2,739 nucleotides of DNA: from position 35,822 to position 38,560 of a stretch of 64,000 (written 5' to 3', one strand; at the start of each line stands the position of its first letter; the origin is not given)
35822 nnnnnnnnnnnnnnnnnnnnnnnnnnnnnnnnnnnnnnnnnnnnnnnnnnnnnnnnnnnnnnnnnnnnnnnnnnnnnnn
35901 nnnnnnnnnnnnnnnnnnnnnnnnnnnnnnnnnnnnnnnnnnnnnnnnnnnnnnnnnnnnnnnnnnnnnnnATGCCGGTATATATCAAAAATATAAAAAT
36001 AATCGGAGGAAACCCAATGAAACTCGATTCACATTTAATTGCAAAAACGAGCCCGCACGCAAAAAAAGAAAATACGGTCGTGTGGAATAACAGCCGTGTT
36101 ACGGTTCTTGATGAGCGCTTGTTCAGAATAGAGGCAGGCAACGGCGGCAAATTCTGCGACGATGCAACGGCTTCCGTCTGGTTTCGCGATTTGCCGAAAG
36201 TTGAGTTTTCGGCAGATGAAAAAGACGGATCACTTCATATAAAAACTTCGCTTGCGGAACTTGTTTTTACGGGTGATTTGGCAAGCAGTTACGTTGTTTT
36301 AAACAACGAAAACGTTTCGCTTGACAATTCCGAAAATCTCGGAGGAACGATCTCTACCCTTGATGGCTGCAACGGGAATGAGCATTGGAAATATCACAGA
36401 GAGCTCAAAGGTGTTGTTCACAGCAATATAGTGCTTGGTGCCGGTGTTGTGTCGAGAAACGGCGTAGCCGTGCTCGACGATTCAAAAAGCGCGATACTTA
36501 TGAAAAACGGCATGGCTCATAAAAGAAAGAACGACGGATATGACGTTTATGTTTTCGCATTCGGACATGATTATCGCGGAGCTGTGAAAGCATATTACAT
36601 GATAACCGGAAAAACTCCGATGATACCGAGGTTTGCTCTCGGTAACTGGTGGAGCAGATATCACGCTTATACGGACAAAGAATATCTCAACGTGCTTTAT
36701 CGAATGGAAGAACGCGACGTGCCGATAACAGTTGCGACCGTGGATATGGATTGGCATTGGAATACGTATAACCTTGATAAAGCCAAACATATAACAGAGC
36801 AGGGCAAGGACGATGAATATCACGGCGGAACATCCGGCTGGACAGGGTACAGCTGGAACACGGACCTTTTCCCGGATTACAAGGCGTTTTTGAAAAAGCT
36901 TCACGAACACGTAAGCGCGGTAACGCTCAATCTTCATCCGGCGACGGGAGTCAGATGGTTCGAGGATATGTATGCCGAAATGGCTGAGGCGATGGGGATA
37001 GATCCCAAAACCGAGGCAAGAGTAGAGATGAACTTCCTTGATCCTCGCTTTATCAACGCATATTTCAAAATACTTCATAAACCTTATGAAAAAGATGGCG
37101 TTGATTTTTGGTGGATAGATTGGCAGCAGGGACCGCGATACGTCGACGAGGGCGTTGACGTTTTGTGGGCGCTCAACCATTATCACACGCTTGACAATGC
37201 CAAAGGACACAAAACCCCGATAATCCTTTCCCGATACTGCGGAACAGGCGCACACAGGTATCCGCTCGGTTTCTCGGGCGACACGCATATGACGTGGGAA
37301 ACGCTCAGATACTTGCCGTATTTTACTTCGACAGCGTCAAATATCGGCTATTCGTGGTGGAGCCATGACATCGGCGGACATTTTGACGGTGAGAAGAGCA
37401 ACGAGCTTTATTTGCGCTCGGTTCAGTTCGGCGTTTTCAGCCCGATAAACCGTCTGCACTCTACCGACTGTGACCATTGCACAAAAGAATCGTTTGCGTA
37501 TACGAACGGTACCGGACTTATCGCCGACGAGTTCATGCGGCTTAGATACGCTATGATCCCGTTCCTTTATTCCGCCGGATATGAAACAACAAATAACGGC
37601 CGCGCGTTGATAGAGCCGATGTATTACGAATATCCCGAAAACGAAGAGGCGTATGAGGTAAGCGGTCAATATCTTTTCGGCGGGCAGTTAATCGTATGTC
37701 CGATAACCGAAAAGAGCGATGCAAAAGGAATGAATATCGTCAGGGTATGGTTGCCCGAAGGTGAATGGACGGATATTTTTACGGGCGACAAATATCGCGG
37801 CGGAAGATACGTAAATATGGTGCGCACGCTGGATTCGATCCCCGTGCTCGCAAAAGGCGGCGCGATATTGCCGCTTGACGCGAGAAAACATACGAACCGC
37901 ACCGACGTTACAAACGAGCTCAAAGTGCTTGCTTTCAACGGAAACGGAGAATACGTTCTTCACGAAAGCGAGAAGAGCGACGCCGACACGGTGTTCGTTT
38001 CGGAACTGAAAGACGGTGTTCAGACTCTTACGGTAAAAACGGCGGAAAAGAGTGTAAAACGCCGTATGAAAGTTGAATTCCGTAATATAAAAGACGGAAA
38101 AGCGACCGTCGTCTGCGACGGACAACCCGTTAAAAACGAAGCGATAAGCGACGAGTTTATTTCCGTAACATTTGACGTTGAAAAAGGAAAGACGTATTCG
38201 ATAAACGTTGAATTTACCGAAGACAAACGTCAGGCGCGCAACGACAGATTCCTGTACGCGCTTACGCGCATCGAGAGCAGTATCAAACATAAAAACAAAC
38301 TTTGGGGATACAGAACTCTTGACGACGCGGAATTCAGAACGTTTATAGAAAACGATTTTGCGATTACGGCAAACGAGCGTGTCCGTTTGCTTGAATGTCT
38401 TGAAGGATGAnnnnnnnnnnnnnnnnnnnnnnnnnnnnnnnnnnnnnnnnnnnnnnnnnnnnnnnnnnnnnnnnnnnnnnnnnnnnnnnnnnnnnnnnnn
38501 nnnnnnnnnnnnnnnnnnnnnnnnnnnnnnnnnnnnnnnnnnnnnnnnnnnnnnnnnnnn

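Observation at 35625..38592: Two GC-rich ~120-nt elements with the same four-helix-junction fold but largely different sequence flank the GH31 gene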

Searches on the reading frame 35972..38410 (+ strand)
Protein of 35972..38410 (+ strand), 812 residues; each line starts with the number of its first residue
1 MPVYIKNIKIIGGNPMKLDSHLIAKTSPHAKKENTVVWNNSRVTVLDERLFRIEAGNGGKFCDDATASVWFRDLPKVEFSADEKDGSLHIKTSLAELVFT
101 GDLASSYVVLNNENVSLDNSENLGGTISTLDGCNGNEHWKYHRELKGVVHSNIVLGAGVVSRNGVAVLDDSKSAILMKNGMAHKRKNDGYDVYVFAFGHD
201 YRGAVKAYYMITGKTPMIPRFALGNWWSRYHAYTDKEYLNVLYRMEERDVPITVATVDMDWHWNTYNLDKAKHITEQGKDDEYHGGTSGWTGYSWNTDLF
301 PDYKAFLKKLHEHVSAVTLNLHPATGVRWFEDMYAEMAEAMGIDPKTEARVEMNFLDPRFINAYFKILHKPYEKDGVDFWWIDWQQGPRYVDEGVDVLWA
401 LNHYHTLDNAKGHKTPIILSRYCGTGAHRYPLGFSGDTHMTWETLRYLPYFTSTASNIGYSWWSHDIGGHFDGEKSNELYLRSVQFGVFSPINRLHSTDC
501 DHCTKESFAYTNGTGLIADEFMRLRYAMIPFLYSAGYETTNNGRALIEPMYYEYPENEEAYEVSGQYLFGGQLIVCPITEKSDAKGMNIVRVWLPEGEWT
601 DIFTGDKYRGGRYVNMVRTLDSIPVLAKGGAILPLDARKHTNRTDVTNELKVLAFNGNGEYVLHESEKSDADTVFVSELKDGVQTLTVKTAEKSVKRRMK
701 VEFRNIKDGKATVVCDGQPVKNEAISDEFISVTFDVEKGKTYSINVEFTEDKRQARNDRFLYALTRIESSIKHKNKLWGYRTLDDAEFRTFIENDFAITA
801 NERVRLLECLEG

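Call 10: find_encoding_contigs(protein=window:35972-38410:+, flank=10000, max_places=10)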
Protein window:35972-38410:+ (812 aa): no gene with exactly this product is on record in the collection.

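Call 11: search_protein_families(library=pfam, proteins=[window:35972-38410:+])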
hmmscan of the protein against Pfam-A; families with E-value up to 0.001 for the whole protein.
window:35972-38410:+ (812 aa): 2 families
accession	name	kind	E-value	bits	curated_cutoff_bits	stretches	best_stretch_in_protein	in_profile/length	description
PF01055.32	Glyco_hydro_31_2nd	-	3.7e-50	171.6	23.5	1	215-535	1-328/328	Glycosyl hydrolases family 31 TIM-barrel domain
PF21365.3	Glyco_hydro_31_3rd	-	9.2e-22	77.8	24.4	1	544-633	2-87/87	Glycosyl hydrolase family 31 C-terminal domain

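Call 12: find_related_loci(query=window:35972-38410:+, collection=genome_contigs, flank=10000)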
Query window:35972-38410:+ (812 aa) in genome_contigs; peptide patterns used: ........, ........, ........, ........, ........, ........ (x = any residue, [..] = any of these).
600 stretches matched a pattern (row limit reached: there are more); 596 encode a relative of the query (tblastn E <= 1e-3); the best 80 are kept; 80 distinct loci.
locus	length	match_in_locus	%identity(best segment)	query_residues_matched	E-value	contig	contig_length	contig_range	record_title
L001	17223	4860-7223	60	16-808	0e+0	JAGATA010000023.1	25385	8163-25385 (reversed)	MAG: Clostridia bacterium isolate RGIG8747 Water_deer_Colon-4__c153824, whole genome shotgun sequence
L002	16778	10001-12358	59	16-809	0e+0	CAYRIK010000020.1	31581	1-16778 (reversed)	MAG TPA_asm: uncultured Lachnospiraceae bacterium isolate SRP350583_co2_414 genome assembly, contig: NODE_1871_length_31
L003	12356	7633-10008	59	18-809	0e+0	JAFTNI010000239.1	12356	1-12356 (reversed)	MAG: Clostridia bacterium isolate RGIG3975 Roe_deer_Cecum-4__c459327, whole genome shotgun sequence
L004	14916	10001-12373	60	18-808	0e+0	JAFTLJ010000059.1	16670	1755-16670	MAG: Clostridia bacterium isolate RGIG3924 Roe_deer_Cecum-3__c363116, whole genome shotgun sequence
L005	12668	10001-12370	57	18-808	0e+0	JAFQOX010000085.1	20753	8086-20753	MAG: Clostridia bacterium isolate RGIG2017 Goat_Colon-1__c459911, whole genome shotgun sequence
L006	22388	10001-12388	54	18-808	0e+0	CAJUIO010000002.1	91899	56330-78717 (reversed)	MAG TPA_asm: uncultured Lachnospiraceae bacterium isolate MGBC140131 genome assembly, contig: MGBC140131.2, whole genome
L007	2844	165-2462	55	18-778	0e+0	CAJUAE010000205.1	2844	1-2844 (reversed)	MAG TPA_asm: uncultured Lachnospiraceae bacterium isolate MGBC120144 genome assembly, contig: MGBC120144.205, whole geno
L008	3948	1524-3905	50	13-812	0e+0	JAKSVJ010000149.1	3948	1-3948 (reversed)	MAG: Clostridia bacterium isolate Horse_feces356 MAG356_149, whole genome shotgun sequence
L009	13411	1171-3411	51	6-746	0e+0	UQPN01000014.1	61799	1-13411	uncultured Clostridiales bacterium isolate UMGS509 genome assembly, contig: NODE_275_length_61799_cov_5.568768, whole ge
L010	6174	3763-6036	51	18-761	0e+0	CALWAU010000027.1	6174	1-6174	MAG: uncultured Clostridia bacterium isolate E10__bin181 genome assembly, contig: E10__k127_5689553, whole genome shotgu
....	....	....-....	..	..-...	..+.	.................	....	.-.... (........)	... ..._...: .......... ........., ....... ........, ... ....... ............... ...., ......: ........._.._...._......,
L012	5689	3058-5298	51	18-753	0e+0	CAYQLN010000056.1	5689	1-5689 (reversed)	MAG TPA_asm: uncultured Christensenella sp. isolate SRP225648_co1_903 genome assembly, contig: NODE_36367_length_5689_co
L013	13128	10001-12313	49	16-778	0e+0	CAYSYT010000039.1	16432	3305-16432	MAG TPA_asm: uncultured Christensenella sp. isolate SRP350583_co2_471 genome assembly, contig: NODE_5133_length_16432_co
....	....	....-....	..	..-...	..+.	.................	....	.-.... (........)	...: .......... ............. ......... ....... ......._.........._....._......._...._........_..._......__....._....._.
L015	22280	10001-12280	50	14-751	0e+0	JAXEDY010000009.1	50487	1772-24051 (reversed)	MAG: Christensenellaceae bacterium isolate SUG2499 k141_293697, whole genome shotgun sequence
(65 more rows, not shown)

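Call 26: find_homologous_proteins(query=window:36017-38410:+, max_evalue=1e-150)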
Query window:36017-38410:+ (797 aa): 6273 proteins with E <= 1e-150 among 8000 candidates; the best 120 are listed.
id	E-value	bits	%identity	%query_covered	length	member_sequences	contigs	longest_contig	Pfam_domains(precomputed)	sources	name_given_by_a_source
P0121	0.0e+0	1885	100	100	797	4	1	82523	PF21365.4,PF01055.33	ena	-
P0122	0.0e+0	1131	61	99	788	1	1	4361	PF21365.4,PF01055.33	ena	-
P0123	0.0e+0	1125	62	100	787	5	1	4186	PF21365.4,PF01055.33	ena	-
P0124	0.0e+0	1124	61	99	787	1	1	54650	PF21365.4,PF01055.33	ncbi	-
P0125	0.0e+0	1121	62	99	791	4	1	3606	PF21365.4,PF01055.33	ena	-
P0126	0.0e+0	1121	61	100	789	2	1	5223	PF21365.4,PF01055.33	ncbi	-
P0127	0.0e+0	1117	61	99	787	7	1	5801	PF21365.4,PF01055.33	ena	-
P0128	0.0e+0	1108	59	100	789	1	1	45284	PF21365.4,PF01055.33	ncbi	-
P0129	0.0e+0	1100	60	99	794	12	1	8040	PF21365.4,PF01055.33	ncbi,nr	ncbi:MAG: alpha-xylosidase [Clostridia bacterium]|nr:alpha-xylosidase [Clostridia bacterium]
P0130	0.0e+0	1100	59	99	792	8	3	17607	PF21365.4,PF01055.33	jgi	-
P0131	0.0e+0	1099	60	99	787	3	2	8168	PF21365.4,PF01055.33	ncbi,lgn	-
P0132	0.0e+0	1095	60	99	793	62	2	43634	PF21365.4,PF01055.33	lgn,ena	-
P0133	0.0e+0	1095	59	99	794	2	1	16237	PF21365.4,PF01055.33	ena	-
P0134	0.0e+0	1092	60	100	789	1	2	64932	PF21365.4,PF01055.33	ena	-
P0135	0.0e+0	1092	59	99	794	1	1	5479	PF21365.4,PF01055.33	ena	-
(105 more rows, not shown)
